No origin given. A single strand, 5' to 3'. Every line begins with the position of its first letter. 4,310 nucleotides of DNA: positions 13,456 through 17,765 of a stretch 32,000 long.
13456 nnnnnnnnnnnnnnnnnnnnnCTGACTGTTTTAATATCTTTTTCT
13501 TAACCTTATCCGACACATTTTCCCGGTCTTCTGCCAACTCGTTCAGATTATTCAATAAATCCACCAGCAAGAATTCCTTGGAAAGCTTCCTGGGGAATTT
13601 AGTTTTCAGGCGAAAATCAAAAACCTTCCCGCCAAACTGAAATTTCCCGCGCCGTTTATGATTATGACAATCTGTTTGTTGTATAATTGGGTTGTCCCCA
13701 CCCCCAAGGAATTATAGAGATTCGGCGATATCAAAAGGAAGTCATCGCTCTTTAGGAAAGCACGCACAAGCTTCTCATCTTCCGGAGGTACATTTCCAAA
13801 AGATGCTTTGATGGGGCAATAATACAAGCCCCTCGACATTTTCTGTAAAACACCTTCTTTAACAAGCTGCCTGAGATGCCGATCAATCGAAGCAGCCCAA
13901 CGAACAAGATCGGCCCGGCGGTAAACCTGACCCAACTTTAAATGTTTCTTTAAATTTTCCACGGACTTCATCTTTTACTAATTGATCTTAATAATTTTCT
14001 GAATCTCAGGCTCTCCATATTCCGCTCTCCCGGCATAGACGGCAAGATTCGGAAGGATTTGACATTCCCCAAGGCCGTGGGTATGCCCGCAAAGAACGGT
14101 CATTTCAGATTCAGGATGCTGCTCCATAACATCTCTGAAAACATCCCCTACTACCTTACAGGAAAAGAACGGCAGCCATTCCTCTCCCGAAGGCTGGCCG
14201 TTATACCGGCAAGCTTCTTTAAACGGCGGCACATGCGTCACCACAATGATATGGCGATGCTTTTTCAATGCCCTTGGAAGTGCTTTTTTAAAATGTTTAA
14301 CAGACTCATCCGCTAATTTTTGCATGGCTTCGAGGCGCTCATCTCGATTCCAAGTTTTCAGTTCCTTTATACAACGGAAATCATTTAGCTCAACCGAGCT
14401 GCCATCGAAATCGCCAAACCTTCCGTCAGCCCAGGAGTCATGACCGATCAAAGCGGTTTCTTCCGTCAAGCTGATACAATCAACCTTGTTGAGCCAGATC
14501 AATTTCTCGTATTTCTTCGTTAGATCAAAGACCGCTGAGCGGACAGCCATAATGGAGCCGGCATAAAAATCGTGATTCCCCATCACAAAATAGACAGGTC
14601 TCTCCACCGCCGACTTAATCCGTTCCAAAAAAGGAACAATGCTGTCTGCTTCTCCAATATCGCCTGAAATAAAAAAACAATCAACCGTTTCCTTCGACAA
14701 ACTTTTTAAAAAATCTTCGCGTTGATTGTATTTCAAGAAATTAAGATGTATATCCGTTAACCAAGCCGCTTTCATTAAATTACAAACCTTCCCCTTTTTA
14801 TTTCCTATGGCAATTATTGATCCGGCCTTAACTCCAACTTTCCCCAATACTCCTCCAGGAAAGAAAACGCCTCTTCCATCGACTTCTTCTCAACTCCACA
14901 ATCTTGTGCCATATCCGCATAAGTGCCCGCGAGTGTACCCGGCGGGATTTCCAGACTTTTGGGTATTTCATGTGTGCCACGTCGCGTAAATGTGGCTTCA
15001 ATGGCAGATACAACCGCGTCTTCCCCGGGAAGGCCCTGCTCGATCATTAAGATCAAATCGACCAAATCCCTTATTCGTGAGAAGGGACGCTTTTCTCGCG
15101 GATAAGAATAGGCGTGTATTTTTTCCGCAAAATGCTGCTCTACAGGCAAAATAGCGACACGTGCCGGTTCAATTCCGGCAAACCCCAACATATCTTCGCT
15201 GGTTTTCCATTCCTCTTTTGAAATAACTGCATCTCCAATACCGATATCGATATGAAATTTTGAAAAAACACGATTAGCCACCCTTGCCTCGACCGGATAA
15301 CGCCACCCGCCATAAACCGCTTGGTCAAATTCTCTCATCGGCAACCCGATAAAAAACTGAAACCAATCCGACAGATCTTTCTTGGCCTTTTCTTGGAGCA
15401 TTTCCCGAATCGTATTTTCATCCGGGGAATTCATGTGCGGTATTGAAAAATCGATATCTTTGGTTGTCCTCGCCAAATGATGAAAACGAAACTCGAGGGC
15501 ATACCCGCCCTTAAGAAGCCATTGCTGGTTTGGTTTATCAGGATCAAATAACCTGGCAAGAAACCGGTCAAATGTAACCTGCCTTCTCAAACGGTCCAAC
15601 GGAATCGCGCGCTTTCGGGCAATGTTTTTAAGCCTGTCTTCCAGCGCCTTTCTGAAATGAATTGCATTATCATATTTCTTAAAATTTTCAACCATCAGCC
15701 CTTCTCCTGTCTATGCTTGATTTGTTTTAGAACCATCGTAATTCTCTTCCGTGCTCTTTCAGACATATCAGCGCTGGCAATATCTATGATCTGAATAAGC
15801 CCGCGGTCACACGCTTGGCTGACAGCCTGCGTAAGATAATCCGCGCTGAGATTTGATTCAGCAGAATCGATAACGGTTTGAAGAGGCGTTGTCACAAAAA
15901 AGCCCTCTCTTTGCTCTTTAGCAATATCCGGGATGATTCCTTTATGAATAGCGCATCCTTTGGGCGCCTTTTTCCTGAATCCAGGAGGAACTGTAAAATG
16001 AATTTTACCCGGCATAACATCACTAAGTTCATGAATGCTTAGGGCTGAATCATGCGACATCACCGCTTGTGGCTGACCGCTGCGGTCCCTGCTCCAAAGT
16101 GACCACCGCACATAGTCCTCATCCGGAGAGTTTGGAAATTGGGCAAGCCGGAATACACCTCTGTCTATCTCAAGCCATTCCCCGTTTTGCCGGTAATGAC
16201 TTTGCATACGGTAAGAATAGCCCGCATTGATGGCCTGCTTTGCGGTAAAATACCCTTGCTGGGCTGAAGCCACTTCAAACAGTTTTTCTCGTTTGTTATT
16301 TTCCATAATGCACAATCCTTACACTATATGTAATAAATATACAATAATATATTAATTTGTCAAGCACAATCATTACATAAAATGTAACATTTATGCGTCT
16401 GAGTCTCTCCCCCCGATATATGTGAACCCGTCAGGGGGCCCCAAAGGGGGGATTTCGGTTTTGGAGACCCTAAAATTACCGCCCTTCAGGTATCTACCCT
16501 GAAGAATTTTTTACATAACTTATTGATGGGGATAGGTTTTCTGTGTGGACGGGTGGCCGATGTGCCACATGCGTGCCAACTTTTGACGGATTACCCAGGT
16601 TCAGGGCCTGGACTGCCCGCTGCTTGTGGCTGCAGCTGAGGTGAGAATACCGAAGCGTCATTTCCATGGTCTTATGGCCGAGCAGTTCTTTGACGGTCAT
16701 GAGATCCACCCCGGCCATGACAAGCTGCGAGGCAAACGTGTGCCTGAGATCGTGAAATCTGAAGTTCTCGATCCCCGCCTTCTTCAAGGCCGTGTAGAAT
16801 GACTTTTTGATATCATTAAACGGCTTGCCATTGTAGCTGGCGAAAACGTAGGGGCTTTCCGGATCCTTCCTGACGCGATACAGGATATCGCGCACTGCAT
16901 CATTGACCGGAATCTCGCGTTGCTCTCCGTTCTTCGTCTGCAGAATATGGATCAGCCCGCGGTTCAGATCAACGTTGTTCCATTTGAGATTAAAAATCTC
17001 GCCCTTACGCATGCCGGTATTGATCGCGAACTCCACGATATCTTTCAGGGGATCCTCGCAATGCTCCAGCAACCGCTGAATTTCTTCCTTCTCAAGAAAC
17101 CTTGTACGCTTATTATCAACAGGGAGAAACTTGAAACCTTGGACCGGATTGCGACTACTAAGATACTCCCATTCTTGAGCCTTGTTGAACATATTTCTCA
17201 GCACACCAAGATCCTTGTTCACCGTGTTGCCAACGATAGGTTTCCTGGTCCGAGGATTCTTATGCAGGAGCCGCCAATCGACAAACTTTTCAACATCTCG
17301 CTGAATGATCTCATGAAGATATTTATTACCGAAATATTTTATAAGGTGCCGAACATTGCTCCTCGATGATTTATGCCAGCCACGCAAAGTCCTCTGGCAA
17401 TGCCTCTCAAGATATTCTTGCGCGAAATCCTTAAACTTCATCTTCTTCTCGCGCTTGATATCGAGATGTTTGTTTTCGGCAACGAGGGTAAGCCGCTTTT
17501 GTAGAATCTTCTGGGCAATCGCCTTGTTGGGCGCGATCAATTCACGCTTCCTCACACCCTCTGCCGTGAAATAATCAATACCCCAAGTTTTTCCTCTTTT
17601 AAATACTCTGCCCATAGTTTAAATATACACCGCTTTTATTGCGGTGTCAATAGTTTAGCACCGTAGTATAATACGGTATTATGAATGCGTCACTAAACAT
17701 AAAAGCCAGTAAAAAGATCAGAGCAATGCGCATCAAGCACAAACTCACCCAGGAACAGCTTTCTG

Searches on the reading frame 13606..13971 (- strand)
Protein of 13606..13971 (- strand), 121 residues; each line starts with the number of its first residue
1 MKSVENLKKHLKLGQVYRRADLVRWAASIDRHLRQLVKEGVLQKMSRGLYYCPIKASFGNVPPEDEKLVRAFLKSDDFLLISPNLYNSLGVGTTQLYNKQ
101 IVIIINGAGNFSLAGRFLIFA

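Call 41: search_protein_families(library=pfam, proteins=[window:13606-13971:-], max_evalue=0.001)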
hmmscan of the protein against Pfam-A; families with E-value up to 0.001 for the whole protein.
window:13606-13971:- (121 aa): 1 family
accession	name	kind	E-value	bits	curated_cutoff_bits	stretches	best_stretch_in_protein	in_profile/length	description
PF19570.5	DUF6088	-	1.7e-05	25.1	25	1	8-108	6-109/172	Family of unknown function (DUF6088)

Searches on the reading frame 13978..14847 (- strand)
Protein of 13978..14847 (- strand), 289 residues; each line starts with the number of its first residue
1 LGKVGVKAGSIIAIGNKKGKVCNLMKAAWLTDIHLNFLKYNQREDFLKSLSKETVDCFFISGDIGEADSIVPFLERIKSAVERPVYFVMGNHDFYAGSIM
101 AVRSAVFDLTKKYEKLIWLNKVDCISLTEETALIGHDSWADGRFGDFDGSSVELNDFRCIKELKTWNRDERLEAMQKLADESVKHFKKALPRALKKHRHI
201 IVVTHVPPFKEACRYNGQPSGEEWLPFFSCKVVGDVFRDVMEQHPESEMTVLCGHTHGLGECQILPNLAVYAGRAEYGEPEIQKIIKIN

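Call 41: search_protein_families(library=pfam, proteins=[window:13978-14847:-], max_evalue=0.001)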
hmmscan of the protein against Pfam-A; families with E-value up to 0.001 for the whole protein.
window:13978-14847:- (289 aa): 2 families
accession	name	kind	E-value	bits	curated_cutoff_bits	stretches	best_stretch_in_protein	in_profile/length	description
PF00149.33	Metallophos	-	6e-14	53.3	21.5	1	25-257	1-189/191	Calcineurin-like phosphoesterase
PF12850.12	Metallophos_2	-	3.5e-09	37.3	27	1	25-136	1-88/154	Calcineurin-like phosphoesterase superfamily domain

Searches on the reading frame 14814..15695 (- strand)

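Call 42: search_protein_families(library=pfam, proteins=[window:14814-15695:-], max_evalue=0.001)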
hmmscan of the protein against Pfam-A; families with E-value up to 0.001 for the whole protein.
window:14814-15695:- (293 aa): 1 family
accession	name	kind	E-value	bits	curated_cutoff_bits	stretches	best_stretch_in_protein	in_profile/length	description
PF08843.17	AbiEii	-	4.1e-30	105.9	22.5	1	44-266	1-223/238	Nucleotidyl transferase AbiEii toxin, Type IV TA system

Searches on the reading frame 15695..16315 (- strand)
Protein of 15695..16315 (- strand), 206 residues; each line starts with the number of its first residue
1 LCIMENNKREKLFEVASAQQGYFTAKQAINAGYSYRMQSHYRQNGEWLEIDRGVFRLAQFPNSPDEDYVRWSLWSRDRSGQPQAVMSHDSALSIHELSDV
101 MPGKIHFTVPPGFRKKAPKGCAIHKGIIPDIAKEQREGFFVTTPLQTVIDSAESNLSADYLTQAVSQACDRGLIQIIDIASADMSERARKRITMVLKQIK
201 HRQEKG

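Call 42: search_protein_families(library=pfam, proteins=[window:15695-16315:-], max_evalue=0.001)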
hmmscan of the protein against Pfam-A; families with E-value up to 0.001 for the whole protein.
window:15695-16315:- (206 aa): 1 family
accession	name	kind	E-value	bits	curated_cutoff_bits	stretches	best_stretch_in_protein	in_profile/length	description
PF13338.12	AbiEi_4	-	1.3e-08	35.2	25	1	10-58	1-49/49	Transcriptional regulator, AbiEi antitoxin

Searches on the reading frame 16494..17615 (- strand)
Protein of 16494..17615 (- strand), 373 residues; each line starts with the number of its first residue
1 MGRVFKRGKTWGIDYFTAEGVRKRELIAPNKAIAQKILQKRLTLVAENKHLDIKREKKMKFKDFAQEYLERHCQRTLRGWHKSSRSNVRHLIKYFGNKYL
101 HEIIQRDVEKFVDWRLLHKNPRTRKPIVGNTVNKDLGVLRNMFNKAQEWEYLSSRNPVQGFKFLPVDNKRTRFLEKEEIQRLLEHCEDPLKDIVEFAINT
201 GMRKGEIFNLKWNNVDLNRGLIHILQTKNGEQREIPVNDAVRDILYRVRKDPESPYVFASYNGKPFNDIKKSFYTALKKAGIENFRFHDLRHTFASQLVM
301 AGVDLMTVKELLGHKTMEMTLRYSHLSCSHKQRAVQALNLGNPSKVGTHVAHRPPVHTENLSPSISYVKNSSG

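Call 42: search_protein_families(library=pfam, proteins=[window:16494-17615:-], max_evalue=0.001)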
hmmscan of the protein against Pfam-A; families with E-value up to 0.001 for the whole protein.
window:16494-17615:- (373 aa): 4 families
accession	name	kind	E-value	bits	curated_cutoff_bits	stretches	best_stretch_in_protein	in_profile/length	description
PF00589.27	Phage_integrase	-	4.1e-40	137.8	27.1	1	173-327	2-169/172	Phage integrase family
PF13102.12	Phage_int_SAM_5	-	7.5e-07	29.9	22.3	1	61-154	2-90/98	Phage integrase SAM-like domain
PF24624.1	Int_N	-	3.3e-06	28.2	27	1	60-162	4-97/100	Phage integrase, N-terminal domain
PF14659.12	Phage_int_SAM_3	-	0.00012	22.7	22.6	1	61-113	2-55/58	Phage integrase, N-terminal SAM-like domain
